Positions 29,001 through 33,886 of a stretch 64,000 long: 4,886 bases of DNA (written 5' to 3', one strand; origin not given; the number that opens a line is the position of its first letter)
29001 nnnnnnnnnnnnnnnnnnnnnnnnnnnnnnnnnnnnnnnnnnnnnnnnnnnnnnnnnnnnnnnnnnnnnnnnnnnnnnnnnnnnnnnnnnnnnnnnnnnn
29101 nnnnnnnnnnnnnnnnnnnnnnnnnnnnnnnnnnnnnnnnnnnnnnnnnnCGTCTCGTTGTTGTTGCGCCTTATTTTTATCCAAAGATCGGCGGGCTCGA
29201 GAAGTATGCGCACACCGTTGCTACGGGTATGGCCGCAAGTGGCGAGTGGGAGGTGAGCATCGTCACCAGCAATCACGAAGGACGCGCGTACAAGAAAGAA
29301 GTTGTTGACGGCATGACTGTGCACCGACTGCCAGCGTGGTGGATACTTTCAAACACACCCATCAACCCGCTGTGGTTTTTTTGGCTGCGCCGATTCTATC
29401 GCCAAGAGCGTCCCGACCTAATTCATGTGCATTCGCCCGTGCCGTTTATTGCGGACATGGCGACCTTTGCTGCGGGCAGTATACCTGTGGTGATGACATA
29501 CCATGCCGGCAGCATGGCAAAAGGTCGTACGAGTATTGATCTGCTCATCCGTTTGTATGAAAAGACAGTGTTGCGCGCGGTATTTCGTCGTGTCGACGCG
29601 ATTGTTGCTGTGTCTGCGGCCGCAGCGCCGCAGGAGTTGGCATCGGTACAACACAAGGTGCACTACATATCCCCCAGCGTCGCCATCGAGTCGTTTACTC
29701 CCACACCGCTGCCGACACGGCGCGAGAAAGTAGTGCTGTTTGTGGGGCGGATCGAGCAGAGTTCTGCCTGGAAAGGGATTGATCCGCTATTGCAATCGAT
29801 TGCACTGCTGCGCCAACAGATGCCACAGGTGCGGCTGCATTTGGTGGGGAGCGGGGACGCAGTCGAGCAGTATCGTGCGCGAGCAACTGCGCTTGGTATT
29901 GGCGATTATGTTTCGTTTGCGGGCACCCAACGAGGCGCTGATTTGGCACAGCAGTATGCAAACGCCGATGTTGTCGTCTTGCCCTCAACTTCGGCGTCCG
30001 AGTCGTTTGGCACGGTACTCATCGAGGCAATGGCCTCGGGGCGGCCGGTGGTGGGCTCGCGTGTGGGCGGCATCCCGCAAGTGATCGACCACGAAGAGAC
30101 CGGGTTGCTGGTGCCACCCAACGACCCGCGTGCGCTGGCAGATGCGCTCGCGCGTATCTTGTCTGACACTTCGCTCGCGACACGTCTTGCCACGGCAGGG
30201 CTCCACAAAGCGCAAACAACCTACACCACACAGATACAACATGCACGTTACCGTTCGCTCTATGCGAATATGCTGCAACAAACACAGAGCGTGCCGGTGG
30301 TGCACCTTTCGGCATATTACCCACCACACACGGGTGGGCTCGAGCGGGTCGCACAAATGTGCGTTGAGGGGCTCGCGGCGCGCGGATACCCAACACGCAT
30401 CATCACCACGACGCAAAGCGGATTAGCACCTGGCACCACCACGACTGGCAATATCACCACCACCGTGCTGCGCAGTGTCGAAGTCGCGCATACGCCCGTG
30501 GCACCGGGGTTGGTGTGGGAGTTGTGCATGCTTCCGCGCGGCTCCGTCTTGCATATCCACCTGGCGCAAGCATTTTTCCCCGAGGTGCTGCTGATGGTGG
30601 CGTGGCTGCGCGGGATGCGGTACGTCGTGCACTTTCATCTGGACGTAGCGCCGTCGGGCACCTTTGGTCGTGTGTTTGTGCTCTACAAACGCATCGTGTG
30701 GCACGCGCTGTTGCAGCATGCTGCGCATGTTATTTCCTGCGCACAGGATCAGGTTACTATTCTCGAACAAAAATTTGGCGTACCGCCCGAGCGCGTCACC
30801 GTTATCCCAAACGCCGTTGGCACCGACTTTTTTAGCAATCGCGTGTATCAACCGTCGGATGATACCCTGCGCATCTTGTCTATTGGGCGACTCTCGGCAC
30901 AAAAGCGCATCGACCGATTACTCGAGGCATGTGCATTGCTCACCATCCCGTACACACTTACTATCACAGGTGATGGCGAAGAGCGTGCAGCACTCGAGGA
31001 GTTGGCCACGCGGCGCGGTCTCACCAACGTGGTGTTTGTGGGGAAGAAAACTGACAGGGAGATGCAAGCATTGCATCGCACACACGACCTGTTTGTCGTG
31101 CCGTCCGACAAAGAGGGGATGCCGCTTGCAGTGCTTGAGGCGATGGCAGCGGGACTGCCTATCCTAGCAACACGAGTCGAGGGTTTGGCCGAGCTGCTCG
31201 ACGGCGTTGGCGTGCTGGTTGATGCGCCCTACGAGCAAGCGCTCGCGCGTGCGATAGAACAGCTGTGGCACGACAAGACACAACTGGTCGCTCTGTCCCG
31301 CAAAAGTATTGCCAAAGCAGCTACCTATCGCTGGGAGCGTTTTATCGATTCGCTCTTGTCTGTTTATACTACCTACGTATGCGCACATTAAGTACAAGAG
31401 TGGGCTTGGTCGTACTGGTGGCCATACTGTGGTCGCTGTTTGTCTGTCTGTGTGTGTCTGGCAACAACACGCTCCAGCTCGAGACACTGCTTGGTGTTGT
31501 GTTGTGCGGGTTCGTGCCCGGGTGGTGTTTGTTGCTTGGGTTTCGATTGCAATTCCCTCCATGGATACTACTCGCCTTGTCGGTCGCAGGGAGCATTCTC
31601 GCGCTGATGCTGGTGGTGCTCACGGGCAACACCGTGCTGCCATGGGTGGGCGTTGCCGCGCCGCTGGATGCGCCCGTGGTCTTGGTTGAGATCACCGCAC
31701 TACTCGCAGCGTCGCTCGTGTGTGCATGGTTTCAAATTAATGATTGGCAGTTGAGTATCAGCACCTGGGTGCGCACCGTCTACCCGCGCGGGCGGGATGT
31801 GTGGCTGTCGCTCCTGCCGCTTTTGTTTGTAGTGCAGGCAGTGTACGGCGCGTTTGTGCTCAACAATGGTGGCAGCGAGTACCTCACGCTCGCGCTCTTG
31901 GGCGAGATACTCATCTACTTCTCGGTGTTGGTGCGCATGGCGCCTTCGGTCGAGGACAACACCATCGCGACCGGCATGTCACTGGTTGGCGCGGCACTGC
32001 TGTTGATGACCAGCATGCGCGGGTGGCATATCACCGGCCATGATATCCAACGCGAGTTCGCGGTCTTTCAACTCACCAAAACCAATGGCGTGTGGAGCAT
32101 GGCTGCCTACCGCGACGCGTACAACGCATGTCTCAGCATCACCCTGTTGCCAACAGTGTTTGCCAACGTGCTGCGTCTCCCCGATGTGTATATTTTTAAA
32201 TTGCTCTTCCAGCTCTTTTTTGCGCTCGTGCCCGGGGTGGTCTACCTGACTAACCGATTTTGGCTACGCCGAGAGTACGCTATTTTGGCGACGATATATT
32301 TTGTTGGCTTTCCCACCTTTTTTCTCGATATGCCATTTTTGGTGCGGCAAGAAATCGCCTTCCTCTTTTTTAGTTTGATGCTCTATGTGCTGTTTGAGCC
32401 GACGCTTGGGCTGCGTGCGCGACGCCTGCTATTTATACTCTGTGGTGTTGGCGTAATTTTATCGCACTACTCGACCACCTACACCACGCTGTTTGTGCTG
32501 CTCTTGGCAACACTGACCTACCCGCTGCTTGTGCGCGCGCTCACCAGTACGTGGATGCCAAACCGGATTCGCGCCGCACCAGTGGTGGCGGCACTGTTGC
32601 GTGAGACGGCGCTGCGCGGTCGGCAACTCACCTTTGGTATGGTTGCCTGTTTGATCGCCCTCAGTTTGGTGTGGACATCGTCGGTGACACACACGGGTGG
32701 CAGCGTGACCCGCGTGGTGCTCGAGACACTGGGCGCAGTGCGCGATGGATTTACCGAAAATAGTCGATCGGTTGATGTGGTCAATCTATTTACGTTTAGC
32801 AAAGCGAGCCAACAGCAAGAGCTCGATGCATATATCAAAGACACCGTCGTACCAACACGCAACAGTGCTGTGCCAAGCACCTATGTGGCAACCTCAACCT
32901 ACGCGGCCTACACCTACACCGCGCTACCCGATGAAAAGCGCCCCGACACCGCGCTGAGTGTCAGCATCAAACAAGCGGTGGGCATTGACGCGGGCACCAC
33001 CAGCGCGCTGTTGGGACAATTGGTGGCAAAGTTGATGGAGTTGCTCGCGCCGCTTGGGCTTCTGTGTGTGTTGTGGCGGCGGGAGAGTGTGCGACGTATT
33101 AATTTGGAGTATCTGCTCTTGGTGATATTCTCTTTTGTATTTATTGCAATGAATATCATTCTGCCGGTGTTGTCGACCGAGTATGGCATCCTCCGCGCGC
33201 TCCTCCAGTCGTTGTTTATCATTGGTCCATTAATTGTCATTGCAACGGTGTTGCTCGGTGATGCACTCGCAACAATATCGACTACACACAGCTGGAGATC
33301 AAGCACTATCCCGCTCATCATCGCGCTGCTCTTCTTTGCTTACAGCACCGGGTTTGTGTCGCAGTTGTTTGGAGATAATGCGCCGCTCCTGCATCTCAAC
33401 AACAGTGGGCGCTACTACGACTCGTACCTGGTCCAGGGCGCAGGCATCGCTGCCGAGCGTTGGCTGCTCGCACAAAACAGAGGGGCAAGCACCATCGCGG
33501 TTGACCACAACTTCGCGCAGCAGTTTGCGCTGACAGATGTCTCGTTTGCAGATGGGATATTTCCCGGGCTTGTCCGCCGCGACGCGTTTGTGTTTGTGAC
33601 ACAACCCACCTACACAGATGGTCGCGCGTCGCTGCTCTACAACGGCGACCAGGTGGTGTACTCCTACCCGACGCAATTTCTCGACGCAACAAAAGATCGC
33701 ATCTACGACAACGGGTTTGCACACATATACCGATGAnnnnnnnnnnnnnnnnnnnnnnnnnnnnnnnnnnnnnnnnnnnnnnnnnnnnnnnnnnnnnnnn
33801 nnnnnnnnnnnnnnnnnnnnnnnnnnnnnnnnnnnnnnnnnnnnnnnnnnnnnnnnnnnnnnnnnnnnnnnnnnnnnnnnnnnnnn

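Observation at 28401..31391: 996-aa GT2-GT4-GT4 triple glycosyltransferase fusion heading a cell-envelope glycan locus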

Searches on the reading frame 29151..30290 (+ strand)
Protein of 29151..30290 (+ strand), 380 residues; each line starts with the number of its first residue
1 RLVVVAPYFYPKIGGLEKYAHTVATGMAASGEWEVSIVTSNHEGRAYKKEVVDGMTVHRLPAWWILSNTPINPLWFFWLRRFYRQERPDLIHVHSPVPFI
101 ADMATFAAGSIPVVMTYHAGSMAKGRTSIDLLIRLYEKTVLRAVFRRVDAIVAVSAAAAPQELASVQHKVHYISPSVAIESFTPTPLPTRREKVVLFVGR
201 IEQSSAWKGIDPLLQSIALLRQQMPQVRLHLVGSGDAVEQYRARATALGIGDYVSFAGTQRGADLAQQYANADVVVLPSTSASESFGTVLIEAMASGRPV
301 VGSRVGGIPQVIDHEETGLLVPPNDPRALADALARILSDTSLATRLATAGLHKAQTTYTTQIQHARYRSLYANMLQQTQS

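Call 15: search_solved_structures(query=window:29151-30290:+, max_evalue=0.001)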
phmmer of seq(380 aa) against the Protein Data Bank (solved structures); distinct sequences matched with E-value up to 0.001: 86 (the best 60 are shown).
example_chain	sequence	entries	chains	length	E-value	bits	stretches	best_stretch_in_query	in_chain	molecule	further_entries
4n9w_A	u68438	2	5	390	5.2e-25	91.5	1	2-346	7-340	GDP-mannose-dependent alpha-(1-2)-phosphatidylinositol mannosyltransferase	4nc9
6kih_A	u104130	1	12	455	6e-25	91.3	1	188-372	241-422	Tll1590 protein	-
2gej_A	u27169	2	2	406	6e-25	91.3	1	2-346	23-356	PHOSPHATIDYLINOSITOL MANNOSYLTRANSFERASE (PimA)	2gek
3c4q_A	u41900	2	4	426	6.2e-24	87.9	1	191-373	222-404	Predicted glycosyltransferases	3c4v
3c48_A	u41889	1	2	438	6.2e-24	87.9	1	191-373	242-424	Predicted glycosyltransferases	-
2jjm_A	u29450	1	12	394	4.2e-19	72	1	10-377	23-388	GLYCOSYL TRANSFERASE, GROUP 1 FAMILY PROTEIN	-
3mbo_A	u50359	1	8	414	5e-19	71.8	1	10-377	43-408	Glycosyltransferase, group 1 family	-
6d9t_A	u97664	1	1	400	3.4e-18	69.1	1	9-377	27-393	Glycosyl transferase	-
6n1x_A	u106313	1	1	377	4.3e-18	68.7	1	9-376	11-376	Glycosyltransferase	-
4xso_B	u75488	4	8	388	8e-18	67.8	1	196-348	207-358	Alr3699 protein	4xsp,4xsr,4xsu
5d00_A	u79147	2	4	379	1.7e-17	66.8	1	76-375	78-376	N-acetyl-alpha-D-glucosaminyl L-malate synthase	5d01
7qsg_A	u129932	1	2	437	2.1e-15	59.9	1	141-372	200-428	D-inositol 3-phosphate glycosyltransferase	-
7ec7_A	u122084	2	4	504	1.8e-14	56.8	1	75-356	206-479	Glycosyl transferase, group 1 family protein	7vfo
7ec3_A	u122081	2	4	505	1.8e-14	56.8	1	75-356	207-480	Glycosyl transferase, group 1 family protein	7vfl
7ec1_A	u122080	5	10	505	1.8e-14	56.8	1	75-356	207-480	Glycosyl transferase, group 1 family protein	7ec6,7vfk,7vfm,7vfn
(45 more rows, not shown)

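Call 79: search_protein_families(library=ncbifam, proteins=[window:29151-30290:+], max_evalue=0.00001)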
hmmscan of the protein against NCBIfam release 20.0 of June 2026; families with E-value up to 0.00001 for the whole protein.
window:29151-30290:+ (380 aa): 39 families (the best 25 are shown)
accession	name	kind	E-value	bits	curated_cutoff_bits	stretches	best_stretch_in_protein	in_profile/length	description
TIGR03088.1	stp2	hypoth_equivalog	9.1e-36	123.7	409.05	1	74-375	67-374/374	TIGR03088 family PEP-CTERM/XrtA system glycosyltransferase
TIGR04063.1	stp3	hypoth_equivalog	2.2e-34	119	442.05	1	33-375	32-396/397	TIGR04063 family PEP-CTERM/XrtA system glycosyltransferase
TIGR03449.1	mycothiol_MshA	equivalog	4e-32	111.6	462.5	1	166-371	186-400/406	D-inositol-3-phosphate glycosyltransferase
NF041876.1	EPS_EpsE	equivalog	8.7e-32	110.8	400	1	193-362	214-384/389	exopolysaccharide biosynthesis GT4 family glycosyltransferase EpsE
TIGR03999.1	thiol_BshA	equivalog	1.2e-30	106.7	273.7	1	83-375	80-374/375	N-acetyl-alpha-D-glucosaminyl L-malate synthase BshA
TIGR02149.1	glgA_Coryne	subfamily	2e-21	76.6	302.4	1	89-372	85-388/391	glycogen synthase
NF038298.1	EPS_HpsO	equivalog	6.7e-21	74.5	575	1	191-364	200-377/388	hormogonium polysaccharide biosynthesis glycosyltransferase HpsO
NF053787.1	GlcN_PG_synth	equivalog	1.1e-20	73.8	480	1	6-344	7-331/361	N-acetylglucosaminyl phosphatidylglycerol synthase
TIGR04047.1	MSMEG_0565_glyc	hypoth_equivalog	1.3e-19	70.5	259.85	1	189-353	190-354/373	MSMEG_0565 family glycosyltransferase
NF038011.1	PelF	equivalog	3.6e-19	69.2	100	1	131-371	242-489/489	GT4 family glycosyltransferase PelF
TIGR04157.1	glyco_rSAM_CFB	subfamily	1e-18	67.6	400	1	191-358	226-393/406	TIGR04157 family glycosyltransferase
NF038229.1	Glyco4_Geo_Pelo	equivalog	1.4e-17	63.8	400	1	137-375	99-337/338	GPMC system family 4 glycosyltransferase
NF047684.1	TeichurnBiosyTuaC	equivalog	3.7e-17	62.3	550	1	187-374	215-389/391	teichuronic acid biosynthesis protein TuaC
TIGR04005.1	wcaL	equivalog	9.6e-17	60.9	537.6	1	142-364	169-396/406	colanic acid biosynthesis glycosyltransferase WcaL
NF046085.1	XrtY_assoc_Gly1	equivalog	1.1e-16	60.7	400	1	49-376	59-386/387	XrtY-associated glycosyltransferase XYAG1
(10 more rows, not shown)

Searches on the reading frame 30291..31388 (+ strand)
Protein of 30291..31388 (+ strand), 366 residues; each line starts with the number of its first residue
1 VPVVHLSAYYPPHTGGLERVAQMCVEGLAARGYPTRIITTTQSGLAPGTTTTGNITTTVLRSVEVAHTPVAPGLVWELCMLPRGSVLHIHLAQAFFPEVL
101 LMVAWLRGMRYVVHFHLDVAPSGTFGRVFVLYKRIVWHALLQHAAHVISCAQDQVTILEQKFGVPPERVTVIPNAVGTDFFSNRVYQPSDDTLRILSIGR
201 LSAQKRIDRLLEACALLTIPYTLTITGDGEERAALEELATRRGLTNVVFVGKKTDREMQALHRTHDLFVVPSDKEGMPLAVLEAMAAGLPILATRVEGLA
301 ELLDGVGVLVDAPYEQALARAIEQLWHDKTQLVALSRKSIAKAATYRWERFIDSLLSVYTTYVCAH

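Call 16: search_solved_structures(query=window:30291-31388:+, max_evalue=0.001)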
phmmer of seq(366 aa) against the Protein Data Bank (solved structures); distinct sequences matched with E-value up to 0.001: 66 (the best 60 are shown).
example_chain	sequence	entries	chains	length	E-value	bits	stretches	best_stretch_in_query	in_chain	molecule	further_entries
4xyw_A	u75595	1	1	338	2.2e-11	46.8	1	161-328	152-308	O-antigen biosynthesis glycosyltransferase WbnH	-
6kih_A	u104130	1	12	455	1e-10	44.6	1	187-352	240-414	Tll1590 protein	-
3c48_A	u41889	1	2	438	1e-10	44.6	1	240-361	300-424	Predicted glycosyltransferases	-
7qsg_A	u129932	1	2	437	1.5e-10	44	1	158-339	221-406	D-inositol 3-phosphate glycosyltransferase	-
3c4q_A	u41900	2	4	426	3.3e-10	42.9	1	240-361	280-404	Predicted glycosyltransferases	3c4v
2jjm_A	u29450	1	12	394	2.3e-09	40.2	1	189-329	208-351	GLYCOSYL TRANSFERASE, GROUP 1 FAMILY PROTEIN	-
3mbo_A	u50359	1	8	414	2.6e-09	40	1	189-329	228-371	Glycosyltransferase, group 1 family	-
5d00_A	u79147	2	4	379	3.8e-09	39.4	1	221-325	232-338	N-acetyl-alpha-D-glucosaminyl L-malate synthase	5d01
2iv7_A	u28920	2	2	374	4.2e-09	39.3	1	154-317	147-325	LIPOPOLYSACCHARIDE CORE BIOSYNTHESIS PROTEIN RFAG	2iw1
7ec7_A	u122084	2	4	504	5.5e-09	38.9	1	117-348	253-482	Glycosyl transferase, group 1 family protein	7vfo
7ec3_A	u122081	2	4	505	5.5e-09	38.9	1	117-348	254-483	Glycosyl transferase, group 1 family protein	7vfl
7ec1_A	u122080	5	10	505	5.5e-09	38.9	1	117-348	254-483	Glycosyl transferase, group 1 family protein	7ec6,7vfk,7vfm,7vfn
6n1x_A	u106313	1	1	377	1e-07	34.8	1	192-344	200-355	Glycosyltransferase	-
6d9t_A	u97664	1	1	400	1.1e-07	34.6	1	192-344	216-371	Glycosyl transferase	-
2bis_A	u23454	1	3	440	6.3e-07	32.1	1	190-361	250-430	GLGA GLYCOGEN SYNTHASE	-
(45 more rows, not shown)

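Call 79: search_protein_families(library=ncbifam, proteins=[window:30291-31388:+], max_evalue=0.00001)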
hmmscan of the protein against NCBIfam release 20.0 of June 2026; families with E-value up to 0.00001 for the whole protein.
window:30291-31388:+ (366 aa): 30 families (the best 25 are shown)
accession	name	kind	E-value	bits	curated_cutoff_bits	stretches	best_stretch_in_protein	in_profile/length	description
TIGR03088.1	stp2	hypoth_equivalog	1.3e-30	106.7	409.05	1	10-360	9-371/374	TIGR03088 family PEP-CTERM/XrtA system glycosyltransferase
NF041876.1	EPS_EpsE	equivalog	2.4e-27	96.2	400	1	141-343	159-376/389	exopolysaccharide biosynthesis GT4 family glycosyltransferase EpsE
TIGR03449.1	mycothiol_MshA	equivalog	2.6e-20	72.7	462.5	1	134-361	155-402/406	D-inositol-3-phosphate glycosyltransferase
TIGR03999.1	thiol_BshA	equivalog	2.2e-19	69.6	273.7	1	160-361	161-372/375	N-acetyl-alpha-D-glucosaminyl L-malate synthase BshA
NF046085.1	XrtY_assoc_Gly1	equivalog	6.5e-19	68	400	1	34-359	38-381/387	XrtY-associated glycosyltransferase XYAG1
TIGR04157.1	glyco_rSAM_CFB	subfamily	9.8e-19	67.6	400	1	140-316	166-352/406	TIGR04157 family glycosyltransferase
NF053787.1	GlcN_PG_synth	equivalog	2e-18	66.4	480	1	190-361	195-358/361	N-acetylglucosaminyl phosphatidylglycerol synthase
NF047684.1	TeichurnBiosyTuaC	equivalog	1.8e-17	63.3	550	1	187-336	215-362/391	teichuronic acid biosynthesis protein TuaC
TIGR04005.1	wcaL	equivalog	4.2e-17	62.1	537.6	1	160-339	190-382/406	colanic acid biosynthesis glycosyltransferase WcaL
TIGR04047.1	MSMEG_0565_glyc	hypoth_equivalog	4.9e-17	62.1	259.85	1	232-360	242-372/373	MSMEG_0565 family glycosyltransferase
NF041010.1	glycosy_Agl16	equivalog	9.2e-15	54.3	575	1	161-361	150-350/352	glycosylation protein Agl16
NF047880.1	glyco_SdgA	exception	1.1e-14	53.9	800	1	128-347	255-475/488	serine-aspartate repeat adhesin O-glycosyltransferase SdgA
NF007640.0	PRK10307.1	subfamily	2e-14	53.3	276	1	139-344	167-388/411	WcaI family glycosyltransferase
NF038255.1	exopoly_VpsD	equivalog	3.9e-14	52.3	300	1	130-301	143-319/381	VpsD family glycosyltransferase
TIGR04063.1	stp3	hypoth_equivalog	5.4e-14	51.9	442.05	1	150-361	165-394/397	TIGR04063 family PEP-CTERM/XrtA system glycosyltransferase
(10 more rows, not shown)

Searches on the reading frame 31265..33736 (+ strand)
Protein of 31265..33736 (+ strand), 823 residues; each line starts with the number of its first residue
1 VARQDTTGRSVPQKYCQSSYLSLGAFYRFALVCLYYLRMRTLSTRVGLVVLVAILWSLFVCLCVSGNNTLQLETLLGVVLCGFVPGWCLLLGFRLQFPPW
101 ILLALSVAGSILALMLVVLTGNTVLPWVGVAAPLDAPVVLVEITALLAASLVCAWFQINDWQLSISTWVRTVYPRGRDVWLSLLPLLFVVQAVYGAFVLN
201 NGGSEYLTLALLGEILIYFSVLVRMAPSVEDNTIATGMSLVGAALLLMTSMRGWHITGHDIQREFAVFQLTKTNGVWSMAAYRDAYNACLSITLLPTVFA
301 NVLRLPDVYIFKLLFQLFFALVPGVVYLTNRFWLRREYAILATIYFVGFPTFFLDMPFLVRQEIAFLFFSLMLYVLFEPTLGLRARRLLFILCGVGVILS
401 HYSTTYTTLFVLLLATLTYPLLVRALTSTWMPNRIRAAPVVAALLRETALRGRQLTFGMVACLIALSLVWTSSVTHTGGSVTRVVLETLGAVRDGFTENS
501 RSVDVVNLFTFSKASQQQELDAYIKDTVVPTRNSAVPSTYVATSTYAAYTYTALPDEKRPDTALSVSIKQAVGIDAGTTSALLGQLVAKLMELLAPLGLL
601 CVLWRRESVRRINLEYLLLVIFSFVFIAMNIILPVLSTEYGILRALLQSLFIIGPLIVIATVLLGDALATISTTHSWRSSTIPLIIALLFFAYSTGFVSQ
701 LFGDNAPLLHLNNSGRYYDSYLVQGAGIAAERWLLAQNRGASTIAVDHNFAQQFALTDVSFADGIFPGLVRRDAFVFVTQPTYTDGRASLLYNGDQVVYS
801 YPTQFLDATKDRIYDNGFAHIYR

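Call 7: search_protein_families(library=pfam, proteins=[window:31265-33736:+], max_evalue=0.01)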
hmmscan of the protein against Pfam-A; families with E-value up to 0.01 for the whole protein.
window:31265-33736:+ (823 aa): 1 family
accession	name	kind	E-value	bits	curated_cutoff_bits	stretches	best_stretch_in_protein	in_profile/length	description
PF09971.14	DUF2206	-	7.4e-19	68.3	35.6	2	572-755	105-289/368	Predicted membrane protein (DUF2206)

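Call 64: search_protein_families(library=ncbifam, proteins=[window:31379-33736:+], max_evalue=0.001)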
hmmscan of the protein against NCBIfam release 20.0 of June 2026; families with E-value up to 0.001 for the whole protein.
window:31379-33736:+ (785 aa): 0 families

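Call 80: search_protein_families(library=padloc, proteins=[window:31379-33736:+], max_evalue=0.001)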
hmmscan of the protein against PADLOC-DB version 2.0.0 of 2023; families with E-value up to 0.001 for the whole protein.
window:31379-33736:+ (785 aa): 0 families
